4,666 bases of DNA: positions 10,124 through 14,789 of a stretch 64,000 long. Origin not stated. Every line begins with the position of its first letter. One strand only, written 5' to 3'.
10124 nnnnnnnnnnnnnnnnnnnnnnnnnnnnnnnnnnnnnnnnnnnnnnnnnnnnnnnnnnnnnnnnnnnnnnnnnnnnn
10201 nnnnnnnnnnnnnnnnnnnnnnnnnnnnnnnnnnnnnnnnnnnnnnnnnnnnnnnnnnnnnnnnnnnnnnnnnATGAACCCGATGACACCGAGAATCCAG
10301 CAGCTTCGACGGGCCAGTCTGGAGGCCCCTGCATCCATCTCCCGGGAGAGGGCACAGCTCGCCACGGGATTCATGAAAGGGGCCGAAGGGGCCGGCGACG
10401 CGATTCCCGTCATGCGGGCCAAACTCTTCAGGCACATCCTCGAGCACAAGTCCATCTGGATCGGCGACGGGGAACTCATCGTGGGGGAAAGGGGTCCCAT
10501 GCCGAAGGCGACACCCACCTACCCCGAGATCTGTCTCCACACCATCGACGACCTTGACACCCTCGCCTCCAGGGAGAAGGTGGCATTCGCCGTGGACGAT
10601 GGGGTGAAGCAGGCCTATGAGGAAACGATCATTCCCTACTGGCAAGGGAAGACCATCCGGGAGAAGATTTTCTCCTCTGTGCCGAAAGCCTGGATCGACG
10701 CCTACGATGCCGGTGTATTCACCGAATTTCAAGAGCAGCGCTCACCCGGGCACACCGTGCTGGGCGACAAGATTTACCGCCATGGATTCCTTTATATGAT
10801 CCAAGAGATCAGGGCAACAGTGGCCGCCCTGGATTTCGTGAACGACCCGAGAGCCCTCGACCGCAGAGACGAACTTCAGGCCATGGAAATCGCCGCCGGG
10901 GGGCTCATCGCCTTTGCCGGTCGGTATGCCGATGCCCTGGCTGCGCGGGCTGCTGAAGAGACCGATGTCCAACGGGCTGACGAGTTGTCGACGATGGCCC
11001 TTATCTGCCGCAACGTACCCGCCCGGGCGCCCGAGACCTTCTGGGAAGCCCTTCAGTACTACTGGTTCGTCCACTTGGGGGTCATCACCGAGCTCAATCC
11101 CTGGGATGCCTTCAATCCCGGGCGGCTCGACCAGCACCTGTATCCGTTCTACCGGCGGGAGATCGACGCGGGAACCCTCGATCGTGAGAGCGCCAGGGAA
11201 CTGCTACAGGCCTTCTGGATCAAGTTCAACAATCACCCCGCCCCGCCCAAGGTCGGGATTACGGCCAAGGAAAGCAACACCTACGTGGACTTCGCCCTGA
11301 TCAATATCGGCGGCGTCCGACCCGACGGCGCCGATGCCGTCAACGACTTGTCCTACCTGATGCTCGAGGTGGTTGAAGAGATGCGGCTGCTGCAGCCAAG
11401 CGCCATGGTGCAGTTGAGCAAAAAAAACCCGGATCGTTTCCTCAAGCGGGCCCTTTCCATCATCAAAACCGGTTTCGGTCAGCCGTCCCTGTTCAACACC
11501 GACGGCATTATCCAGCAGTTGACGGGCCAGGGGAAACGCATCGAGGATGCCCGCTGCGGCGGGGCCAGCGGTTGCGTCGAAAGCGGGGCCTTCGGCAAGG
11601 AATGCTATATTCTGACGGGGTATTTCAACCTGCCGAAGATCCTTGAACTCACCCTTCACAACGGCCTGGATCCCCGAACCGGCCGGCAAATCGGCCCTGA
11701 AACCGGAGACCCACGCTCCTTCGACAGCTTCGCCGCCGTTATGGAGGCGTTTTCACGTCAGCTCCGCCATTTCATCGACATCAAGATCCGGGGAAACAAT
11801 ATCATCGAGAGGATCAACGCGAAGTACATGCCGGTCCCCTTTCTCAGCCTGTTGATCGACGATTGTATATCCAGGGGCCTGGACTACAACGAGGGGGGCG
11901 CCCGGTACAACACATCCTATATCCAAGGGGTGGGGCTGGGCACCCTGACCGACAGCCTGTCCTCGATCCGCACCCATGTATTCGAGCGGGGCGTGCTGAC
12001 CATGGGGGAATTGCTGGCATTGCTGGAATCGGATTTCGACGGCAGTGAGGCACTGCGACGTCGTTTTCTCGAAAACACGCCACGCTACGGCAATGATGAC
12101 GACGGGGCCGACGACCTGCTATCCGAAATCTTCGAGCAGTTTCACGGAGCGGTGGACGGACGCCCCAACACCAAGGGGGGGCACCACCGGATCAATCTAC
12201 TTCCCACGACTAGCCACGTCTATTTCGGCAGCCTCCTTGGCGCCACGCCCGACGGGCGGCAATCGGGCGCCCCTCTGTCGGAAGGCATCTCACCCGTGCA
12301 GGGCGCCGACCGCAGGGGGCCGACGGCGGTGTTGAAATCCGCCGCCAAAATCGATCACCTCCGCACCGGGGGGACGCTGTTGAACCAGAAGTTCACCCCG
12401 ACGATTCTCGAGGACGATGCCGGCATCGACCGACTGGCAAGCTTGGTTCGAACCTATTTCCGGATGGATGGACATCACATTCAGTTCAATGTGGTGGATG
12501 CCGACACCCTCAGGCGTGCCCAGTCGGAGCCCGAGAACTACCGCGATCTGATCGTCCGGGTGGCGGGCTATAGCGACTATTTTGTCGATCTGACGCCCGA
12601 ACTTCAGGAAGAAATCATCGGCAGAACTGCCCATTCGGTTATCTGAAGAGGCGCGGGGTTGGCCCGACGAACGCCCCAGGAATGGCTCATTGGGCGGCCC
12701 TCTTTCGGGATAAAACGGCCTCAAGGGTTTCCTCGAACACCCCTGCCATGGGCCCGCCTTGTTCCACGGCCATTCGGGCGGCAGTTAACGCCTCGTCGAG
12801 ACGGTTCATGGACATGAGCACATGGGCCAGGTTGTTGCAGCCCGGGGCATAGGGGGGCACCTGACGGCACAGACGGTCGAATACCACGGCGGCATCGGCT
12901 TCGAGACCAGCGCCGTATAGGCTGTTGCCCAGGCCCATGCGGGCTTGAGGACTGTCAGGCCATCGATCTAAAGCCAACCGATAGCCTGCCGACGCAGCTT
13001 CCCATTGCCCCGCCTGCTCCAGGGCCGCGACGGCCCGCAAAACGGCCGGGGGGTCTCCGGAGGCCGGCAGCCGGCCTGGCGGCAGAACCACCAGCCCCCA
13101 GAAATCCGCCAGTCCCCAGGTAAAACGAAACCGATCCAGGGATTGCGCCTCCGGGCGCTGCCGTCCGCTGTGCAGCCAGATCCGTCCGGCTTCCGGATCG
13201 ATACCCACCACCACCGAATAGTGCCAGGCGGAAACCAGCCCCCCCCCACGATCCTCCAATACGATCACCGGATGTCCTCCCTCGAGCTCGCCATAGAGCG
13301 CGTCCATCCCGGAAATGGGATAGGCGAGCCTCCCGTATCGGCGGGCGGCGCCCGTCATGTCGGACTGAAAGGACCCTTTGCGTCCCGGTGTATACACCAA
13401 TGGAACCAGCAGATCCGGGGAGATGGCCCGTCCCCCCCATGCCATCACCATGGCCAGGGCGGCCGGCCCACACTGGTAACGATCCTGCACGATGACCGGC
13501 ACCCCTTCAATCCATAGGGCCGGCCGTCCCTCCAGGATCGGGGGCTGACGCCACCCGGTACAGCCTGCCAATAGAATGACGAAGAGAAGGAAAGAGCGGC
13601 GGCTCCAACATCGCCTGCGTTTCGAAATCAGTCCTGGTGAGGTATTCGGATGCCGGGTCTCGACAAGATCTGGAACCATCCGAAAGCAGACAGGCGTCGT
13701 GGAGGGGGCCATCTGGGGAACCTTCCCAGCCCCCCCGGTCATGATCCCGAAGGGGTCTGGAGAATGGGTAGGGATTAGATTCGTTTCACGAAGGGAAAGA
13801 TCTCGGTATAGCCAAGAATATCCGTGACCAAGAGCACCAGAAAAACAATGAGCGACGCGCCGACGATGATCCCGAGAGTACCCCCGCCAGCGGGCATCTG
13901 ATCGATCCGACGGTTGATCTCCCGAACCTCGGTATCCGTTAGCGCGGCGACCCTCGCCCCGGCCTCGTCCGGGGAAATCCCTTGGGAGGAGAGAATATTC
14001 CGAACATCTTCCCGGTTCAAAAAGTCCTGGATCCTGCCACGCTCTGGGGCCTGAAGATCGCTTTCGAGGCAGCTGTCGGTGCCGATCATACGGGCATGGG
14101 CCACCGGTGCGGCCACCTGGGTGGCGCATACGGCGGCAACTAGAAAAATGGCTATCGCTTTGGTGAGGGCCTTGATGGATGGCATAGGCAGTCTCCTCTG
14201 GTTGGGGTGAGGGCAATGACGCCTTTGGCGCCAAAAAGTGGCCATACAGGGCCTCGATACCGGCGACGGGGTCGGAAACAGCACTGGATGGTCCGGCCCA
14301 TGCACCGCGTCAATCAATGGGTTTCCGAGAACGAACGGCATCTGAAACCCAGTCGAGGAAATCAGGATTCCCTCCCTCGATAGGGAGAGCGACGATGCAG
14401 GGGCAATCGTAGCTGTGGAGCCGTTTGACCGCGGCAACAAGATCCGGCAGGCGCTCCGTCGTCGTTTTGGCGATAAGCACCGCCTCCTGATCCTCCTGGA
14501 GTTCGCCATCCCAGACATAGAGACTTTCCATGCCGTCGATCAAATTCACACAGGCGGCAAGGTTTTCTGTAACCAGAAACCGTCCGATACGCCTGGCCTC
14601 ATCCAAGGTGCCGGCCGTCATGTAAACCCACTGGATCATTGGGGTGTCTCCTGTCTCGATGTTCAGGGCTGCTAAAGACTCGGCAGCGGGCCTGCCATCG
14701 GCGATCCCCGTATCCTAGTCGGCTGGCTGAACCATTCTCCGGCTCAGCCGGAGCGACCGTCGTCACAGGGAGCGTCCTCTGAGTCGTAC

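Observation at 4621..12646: HypD-like glycyl-radical enzyme locus coupled to a TRAP transporter and an MFS transporter, with no P5C reductase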

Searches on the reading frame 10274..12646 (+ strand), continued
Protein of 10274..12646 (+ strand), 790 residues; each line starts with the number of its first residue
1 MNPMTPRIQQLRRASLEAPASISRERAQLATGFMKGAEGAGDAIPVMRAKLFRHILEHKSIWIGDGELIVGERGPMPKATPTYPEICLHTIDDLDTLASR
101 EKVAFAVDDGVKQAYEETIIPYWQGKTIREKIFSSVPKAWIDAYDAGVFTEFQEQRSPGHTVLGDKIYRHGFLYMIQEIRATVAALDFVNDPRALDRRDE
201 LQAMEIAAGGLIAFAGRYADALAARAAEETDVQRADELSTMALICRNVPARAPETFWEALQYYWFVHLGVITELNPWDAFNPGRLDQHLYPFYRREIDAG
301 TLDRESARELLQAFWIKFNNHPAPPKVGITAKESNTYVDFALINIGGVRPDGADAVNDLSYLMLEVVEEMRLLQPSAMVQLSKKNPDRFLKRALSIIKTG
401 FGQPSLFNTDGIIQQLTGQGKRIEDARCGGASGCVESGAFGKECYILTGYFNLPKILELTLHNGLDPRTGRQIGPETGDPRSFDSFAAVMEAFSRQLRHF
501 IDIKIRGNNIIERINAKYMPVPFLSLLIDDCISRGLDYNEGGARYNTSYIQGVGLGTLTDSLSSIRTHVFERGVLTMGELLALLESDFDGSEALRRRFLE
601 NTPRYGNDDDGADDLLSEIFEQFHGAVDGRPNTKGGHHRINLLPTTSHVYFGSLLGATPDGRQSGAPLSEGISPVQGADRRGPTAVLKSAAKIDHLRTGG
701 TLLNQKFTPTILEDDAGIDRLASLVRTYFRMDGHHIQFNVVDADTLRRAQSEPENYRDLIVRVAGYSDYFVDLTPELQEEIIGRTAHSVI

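Call 73: search_protein_families(library=ncbifam, proteins=[P0361, P0367, P0370, P0371, P0373, P0374, P0375, P0376, P0378, P0381], max_evalue=1e-100)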
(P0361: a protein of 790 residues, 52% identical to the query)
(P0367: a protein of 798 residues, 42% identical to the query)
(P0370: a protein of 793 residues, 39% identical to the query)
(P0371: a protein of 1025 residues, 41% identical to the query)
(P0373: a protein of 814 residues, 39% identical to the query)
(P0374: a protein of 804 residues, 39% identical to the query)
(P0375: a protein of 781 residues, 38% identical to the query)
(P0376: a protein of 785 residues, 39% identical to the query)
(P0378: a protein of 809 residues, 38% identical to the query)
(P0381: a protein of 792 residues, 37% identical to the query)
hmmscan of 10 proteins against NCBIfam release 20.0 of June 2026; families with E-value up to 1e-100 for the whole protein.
P0361 (790 aa): 8 families
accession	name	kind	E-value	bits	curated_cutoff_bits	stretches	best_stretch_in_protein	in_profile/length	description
NF043068.1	glycl_HYPD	equivalog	0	1426.6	1100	1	5-789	1-784/784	trans-4-hydroxy-L-proline dehydratase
TIGR01774.1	PFL2-3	subfamily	4.6e-187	623.8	678.2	1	5-787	3-784/786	formate C-acetyltransferase/glycerol dehydratase family glycyl radical enzyme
NF048011.1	SfplDhtHpsGDes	equivalog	4.4e-172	574.4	1000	1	6-787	24-819/821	(2S)-3-sulfopropanediol dehydratase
TIGR04394.1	choline_CutC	equivalog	7.2e-161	537.4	1050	1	5-785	2-784/789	choline trimethylamine-lyase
NF048009.1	SfplDhtHpfGKleb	equivalog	9.4e-148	493.7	1000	1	7-789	27-824/824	(2S)-3-sulfopropanediol dehydratase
NF007437.0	PRK09983.1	equivalog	7.1e-139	464.2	1109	1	5-787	2-763/765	formate C-acetyltransferase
NF033718.1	indole_decarb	equivalog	2.6e-132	442.8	1100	0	104-592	155-647/868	indoleacetate decarboxylase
NF033715.1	glycyl_HPDL_Lrg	equivalog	7.5e-104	348.3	1150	0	203-591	275-680/901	4-hydroxyphenylacetate decarboxylase large subunit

P0367 (798 aa): 8 families
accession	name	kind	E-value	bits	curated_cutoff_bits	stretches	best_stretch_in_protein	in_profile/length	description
NF043068.1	glycl_HYPD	equivalog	1.1e-236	787.7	1100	1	17-795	2-782/784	trans-4-hydroxy-L-proline dehydratase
TIGR01774.1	PFL2-3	subfamily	3.6e-220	733.3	678.2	1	16-796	3-785/786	formate C-acetyltransferase/glycerol dehydratase family glycyl radical enzyme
NF007437.0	PRK09983.1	equivalog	3.4e-175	584.3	1109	1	16-796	2-764/765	formate C-acetyltransferase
NF048011.1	SfplDhtHpsGDes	equivalog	5.7e-173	577.3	1000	1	7-795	14-819/821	(2S)-3-sulfopropanediol dehydratase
TIGR04394.1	choline_CutC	equivalog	8.9e-166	553.6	1050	1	16-794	2-785/789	choline trimethylamine-lyase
NF048009.1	SfplDhtHpfGKleb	equivalog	4.7e-165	550.9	1000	1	17-793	26-820/824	(2S)-3-sulfopropanediol dehydratase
NF033718.1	indole_decarb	equivalog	1.6e-142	476.6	1100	0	181-596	223-644/868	indoleacetate decarboxylase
NF033715.1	glycyl_HPDL_Lrg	equivalog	1.4e-113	380.6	1150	0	169-596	226-678/901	4-hydroxyphenylacetate decarboxylase large subunit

P0370 (793 aa): 8 families
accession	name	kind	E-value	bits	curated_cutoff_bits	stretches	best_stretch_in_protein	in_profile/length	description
TIGR01774.1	PFL2-3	subfamily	2e-260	866.4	678.2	1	8-791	3-785/786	formate C-acetyltransferase/glycerol dehydratase family glycyl radical enzyme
NF043068.1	glycl_HYPD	equivalog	8.4e-216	718.6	1100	1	10-791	3-783/784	trans-4-hydroxy-L-proline dehydratase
NF048009.1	SfplDhtHpfGKleb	equivalog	2.8e-202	674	1000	1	8-789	25-821/824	(2S)-3-sulfopropanediol dehydratase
NF048011.1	SfplDhtHpsGDes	equivalog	1.8e-200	668.3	1000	1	6-790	21-819/821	(2S)-3-sulfopropanediol dehydratase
NF007437.0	PRK09983.1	equivalog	5.6e-196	653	1109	1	8-790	2-763/765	formate C-acetyltransferase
TIGR04394.1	choline_CutC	equivalog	3.2e-192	641.1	1050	1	8-788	2-784/789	choline trimethylamine-lyase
NF033718.1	indole_decarb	equivalog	2.8e-143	479.1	1100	0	110-594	157-647/868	indoleacetate decarboxylase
NF033715.1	glycyl_HPDL_Lrg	equivalog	2.7e-110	369.6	1150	0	124-593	183-680/901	4-hydroxyphenylacetate decarboxylase large subunit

P0371 (1025 aa): 6 families
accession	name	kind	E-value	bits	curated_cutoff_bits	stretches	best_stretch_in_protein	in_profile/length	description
NF043068.1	glycl_HYPD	equivalog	1.2e-198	661.9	1100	1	284-1022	42-782/784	trans-4-hydroxy-L-proline dehydratase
TIGR01774.1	PFL2-3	subfamily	1.6e-146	489.7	678.2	1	285-1022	44-784/786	formate C-acetyltransferase/glycerol dehydratase family glycyl radical enzyme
NF048011.1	SfplDhtHpsGDes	equivalog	1.2e-126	424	1000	1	283-1023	62-820/821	(2S)-3-sulfopropanediol dehydratase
TIGR04394.1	choline_CutC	equivalog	2.1e-110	370.5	1050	1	278-1020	36-784/789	choline trimethylamine-lyase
NF007437.0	PRK09983.1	equivalog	1.7e-109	367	1109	1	285-1022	43-763/765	formate C-acetyltransferase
NF048009.1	SfplDhtHpfGKleb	equivalog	5.3e-104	349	1000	1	277-1021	58-821/824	(2S)-3-sulfopropanediol dehydratase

P0373 (814 aa): 8 families
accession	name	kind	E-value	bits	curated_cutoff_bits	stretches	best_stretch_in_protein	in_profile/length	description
TIGR01774.1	PFL2-3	subfamily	1.4e-228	761.1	678.2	1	22-811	4-784/786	formate C-acetyltransferase/glycerol dehydratase family glycyl radical enzyme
NF043068.1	glycl_HYPD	equivalog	3.8e-205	683.4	1100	1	22-812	2-783/784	trans-4-hydroxy-L-proline dehydratase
NF048011.1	SfplDhtHpsGDes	equivalog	3.5e-192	640.8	1000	1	19-811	21-819/821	(2S)-3-sulfopropanediol dehydratase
TIGR04394.1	choline_CutC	equivalog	4.4e-189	630.7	1050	1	22-809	3-784/789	choline trimethylamine-lyase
NF007437.0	PRK09983.1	equivalog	1e-186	622.4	1109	1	22-811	3-763/765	formate C-acetyltransferase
NF048009.1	SfplDhtHpfGKleb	equivalog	3.8e-184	614.1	1000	1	18-811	22-822/824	(2S)-3-sulfopropanediol dehydratase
NF033718.1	indole_decarb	equivalog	6.7e-135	451.4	1100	0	124-614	159-646/868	indoleacetate decarboxylase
NF033715.1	glycyl_HPDL_Lrg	equivalog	2e-107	360.2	1150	0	176-611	226-678/901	4-hydroxyphenylacetate decarboxylase large subunit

P0374 (804 aa): 8 families
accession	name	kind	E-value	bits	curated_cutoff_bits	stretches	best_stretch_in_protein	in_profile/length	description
TIGR01774.1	PFL2-3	subfamily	2.5e-226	753.6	678.2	1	18-800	2-784/786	formate C-acetyltransferase/glycerol dehydratase family glycyl radical enzyme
NF043068.1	glycl_HYPD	equivalog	2e-187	624.8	1100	1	19-801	1-783/784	trans-4-hydroxy-L-proline dehydratase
NF007437.0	PRK09983.1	equivalog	4.4e-174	580.6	1109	1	19-799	2-762/765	formate C-acetyltransferase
NF048009.1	SfplDhtHpfGKleb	equivalog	4.8e-173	577.4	1000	1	20-799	26-821/824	(2S)-3-sulfopropanediol dehydratase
TIGR04394.1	choline_CutC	equivalog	4.2e-171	571.3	1050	1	19-799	2-785/789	choline trimethylamine-lyase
NF048011.1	SfplDhtHpsGDes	equivalog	8.8e-165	550.2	1000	1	16-801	20-820/821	(2S)-3-sulfopropanediol dehydratase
NF033718.1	indole_decarb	equivalog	1.7e-121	407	1100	1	117-800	154-866/868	indoleacetate decarboxylase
NF033715.1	glycyl_HPDL_Lrg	equivalog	4.7e-101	339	1150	0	208-601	265-679/901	4-hydroxyphenylacetate decarboxylase large subunit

P0375 (781 aa): 8 families
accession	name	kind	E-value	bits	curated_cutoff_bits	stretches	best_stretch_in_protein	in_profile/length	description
TIGR01774.1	PFL2-3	subfamily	2.3e-226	753.7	678.2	1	2-777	3-784/786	formate C-acetyltransferase/glycerol dehydratase family glycyl radical enzyme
NF048009.1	SfplDhtHpfGKleb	equivalog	8.7e-190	632.7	1000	1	4-778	27-823/824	(2S)-3-sulfopropanediol dehydratase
NF007437.0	PRK09983.1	equivalog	6.5e-181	603.2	1109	1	1-777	1-763/765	formate C-acetyltransferase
NF043068.1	glycl_HYPD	equivalog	6.3e-179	596.7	1100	1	3-776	2-781/784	trans-4-hydroxy-L-proline dehydratase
NF048011.1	SfplDhtHpsGDes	equivalog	1.8e-170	569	1000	1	3-777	24-819/821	(2S)-3-sulfopropanediol dehydratase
TIGR04394.1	choline_CutC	equivalog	2.3e-166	555.6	1050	1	3-776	3-785/789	choline trimethylamine-lyase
NF033718.1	indole_decarb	equivalog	3.3e-137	459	1100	1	100-777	154-866/868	indoleacetate decarboxylase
NF033715.1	glycyl_HPDL_Lrg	equivalog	1.9e-106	356.9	1150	0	186-777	267-899/901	4-hydroxyphenylacetate decarboxylase large subunit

P0376 (785 aa): 8 families
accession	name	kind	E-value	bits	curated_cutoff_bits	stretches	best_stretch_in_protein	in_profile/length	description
TIGR01774.1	PFL2-3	subfamily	1.2e-273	910.1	678.2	1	7-783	5-784/786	formate C-acetyltransferase/glycerol dehydratase family glycyl radical enzyme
NF007437.0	PRK09983.1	equivalog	2.4e-262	872.5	1109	1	7-783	4-763/765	formate C-acetyltransferase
NF043068.1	glycl_HYPD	equivalog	3.8e-183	610.6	1100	1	9-783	5-782/784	trans-4-hydroxy-L-proline dehydratase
NF048009.1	SfplDhtHpfGKleb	equivalog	1.4e-181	605.5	1000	1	10-782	30-821/824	(2S)-3-sulfopropanediol dehydratase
NF048011.1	SfplDhtHpsGDes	equivalog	4.8e-172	574.2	1000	1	7-783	25-819/821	(2S)-3-sulfopropanediol dehydratase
TIGR04394.1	choline_CutC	equivalog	2.8e-166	555.3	1050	1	8-781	5-784/789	choline trimethylamine-lyase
NF033718.1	indole_decarb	equivalog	3.3e-130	435.8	1100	1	104-783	155-866/868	indoleacetate decarboxylase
NF033715.1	glycyl_HPDL_Lrg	equivalog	2.6e-104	349.8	1150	0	195-783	269-899/901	4-hydroxyphenylacetate decarboxylase large subunit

P0378 (809 aa): 8 families
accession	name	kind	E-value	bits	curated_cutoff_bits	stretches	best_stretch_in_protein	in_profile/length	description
TIGR01774.1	PFL2-3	subfamily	8.7e-230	765.1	678.2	1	23-807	2-785/786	formate C-acetyltransferase/glycerol dehydratase family glycyl radical enzyme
NF043068.1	glycl_HYPD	equivalog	7.4e-201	669.2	1100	1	25-808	2-784/784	trans-4-hydroxy-L-proline dehydratase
NF048011.1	SfplDhtHpsGDes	equivalog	2.2e-187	625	1000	1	24-807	23-820/821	(2S)-3-sulfopropanediol dehydratase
NF048009.1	SfplDhtHpfGKleb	equivalog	2.2e-187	624.8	1000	1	25-808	26-824/824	(2S)-3-sulfopropanediol dehydratase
TIGR04394.1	choline_CutC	equivalog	5.3e-176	587.5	1050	1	24-804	2-784/789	choline trimethylamine-lyase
NF007437.0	PRK09983.1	equivalog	4.7e-175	583.8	1109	1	24-807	2-764/765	formate C-acetyltransferase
NF033718.1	indole_decarb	equivalog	5.4e-140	468.2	1100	1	127-806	159-866/868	indoleacetate decarboxylase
NF033715.1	glycyl_HPDL_Lrg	equivalog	2.8e-103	346.4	1150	0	132-612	176-684/901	4-hydroxyphenylacetate decarboxylase large subunit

P0381 (792 aa): 8 families
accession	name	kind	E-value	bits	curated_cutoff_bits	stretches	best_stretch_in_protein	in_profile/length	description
TIGR01774.1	PFL2-3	subfamily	2.3e-256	853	678.2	1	8-790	5-785/786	formate C-acetyltransferase/glycerol dehydratase family glycyl radical enzyme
NF048009.1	SfplDhtHpfGKleb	equivalog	7.9e-215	715.6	1000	1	6-789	25-822/824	(2S)-3-sulfopropanediol dehydratase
NF043068.1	glycl_HYPD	equivalog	8.7e-197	655.7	1100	1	8-790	3-783/784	trans-4-hydroxy-L-proline dehydratase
NF007437.0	PRK09983.1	equivalog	1.8e-195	651.4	1109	1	8-790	4-764/765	formate C-acetyltransferase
NF048011.1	SfplDhtHpsGDes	equivalog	6.2e-192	640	1000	1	8-790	25-820/821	(2S)-3-sulfopropanediol dehydratase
TIGR04394.1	choline_CutC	equivalog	2.1e-181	605.3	1050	1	8-791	4-788/789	choline trimethylamine-lyase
NF033718.1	indole_decarb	equivalog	1.3e-135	453.7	1100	0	105-594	155-647/868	indoleacetate decarboxylase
NF033715.1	glycyl_HPDL_Lrg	equivalog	4.2e-106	355.8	1150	0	103-590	165-678/901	4-hydroxyphenylacetate decarboxylase large subunit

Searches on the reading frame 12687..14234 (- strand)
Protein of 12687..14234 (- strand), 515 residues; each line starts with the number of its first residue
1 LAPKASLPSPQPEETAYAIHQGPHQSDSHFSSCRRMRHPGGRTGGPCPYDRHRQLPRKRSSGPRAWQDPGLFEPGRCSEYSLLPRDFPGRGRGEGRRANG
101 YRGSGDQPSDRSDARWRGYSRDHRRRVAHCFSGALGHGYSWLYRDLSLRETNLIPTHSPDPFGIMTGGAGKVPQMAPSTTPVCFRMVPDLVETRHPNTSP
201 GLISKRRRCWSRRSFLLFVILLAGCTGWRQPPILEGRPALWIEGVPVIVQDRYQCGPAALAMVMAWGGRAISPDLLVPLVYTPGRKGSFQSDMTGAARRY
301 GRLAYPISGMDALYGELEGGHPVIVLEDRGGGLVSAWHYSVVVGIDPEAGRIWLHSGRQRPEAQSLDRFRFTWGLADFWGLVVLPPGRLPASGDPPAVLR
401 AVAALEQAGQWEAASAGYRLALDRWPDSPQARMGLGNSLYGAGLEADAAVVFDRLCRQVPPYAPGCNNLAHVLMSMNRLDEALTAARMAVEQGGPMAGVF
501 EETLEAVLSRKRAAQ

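Call 3: search_protein_families(library=pfam, proteins=[window:12687-14234:-])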
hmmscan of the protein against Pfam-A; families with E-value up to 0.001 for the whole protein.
window:12687-14234:- (515 aa): 6 families
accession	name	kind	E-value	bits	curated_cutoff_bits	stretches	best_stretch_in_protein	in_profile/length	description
PF13432.12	TPR_16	-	2.1e-07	31.7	32.7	1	404-462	6-64/65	Tetratricopeptide repeat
PF13428.12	TPR_14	-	6.5e-07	29.9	23.5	1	397-436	3-42/44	Tetratricopeptide repeat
PF13529.12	Peptidase_C39_2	-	8.8e-07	30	24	1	244-351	2-136/143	Peptidase_C39 like family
PF14559.12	TPR_19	-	1.1e-05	26.1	25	0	407-456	3-52/68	Tetratricopeptide repeat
PF00515.34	TPR_1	-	0.00031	20.9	27.8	0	464-491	2-29/34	Tetratricopeptide repeat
PF07719.23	TPR_2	-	0.00063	20.1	27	0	464-491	2-29/34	Tetratricopeptide repeat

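Call 4: search_protein_families(library=ncbifam, proteins=[window:12687-14234:-])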
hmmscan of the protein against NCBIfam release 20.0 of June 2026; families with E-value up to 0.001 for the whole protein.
window:12687-14234:- (515 aa): 3 families
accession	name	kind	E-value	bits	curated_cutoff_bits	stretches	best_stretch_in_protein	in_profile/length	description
NF033920.0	C39_PA2778_fam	equivalog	1.9e-74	250.3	150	1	242-491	2-252/255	PA2778 family cysteine peptidase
TIGR02917.1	PEP_TPR_lipo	equivalog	0.00043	18.3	312.2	1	402-492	743-832/899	XrtA/PEP-CTERM system TPR-repeat protein PrsT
TIGR03939.1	PGA_TPR_OMP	equivalog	0.00065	18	366.65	1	395-492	85-183/800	poly-beta-1,6 N-acetyl-D-glucosamine export porin PgaA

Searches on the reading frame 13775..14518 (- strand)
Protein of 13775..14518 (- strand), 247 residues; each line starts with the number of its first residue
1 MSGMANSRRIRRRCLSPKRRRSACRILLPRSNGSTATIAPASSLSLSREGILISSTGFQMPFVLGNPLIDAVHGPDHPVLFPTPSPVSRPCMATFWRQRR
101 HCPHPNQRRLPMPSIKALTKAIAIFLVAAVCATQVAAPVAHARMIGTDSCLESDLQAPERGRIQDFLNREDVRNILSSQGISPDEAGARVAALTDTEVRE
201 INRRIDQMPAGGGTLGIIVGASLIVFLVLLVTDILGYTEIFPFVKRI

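Call 70: search_protein_families(library=pfam, proteins=[window:13775-14518:-])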
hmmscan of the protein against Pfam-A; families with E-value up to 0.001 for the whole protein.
window:13775-14518:- (247 aa): 1 family
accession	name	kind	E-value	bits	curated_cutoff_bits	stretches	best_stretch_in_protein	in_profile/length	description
PF20332.3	DUF6627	-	4.2e-29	101.6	27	1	122-245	4-122/125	Family of unknown function (DUF6627)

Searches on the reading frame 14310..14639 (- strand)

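Call 70: search_protein_families(library=pfam, proteins=[window:14310-14639:-])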
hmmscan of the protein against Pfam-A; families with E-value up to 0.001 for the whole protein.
window:14310-14639:- (109 aa): 1 family
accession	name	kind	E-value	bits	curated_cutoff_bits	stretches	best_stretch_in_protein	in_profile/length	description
PF03091.20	CutA1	-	5.2e-35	119.6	22.4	1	5-100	3-98/99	CutA1 divalent ion tolerance protein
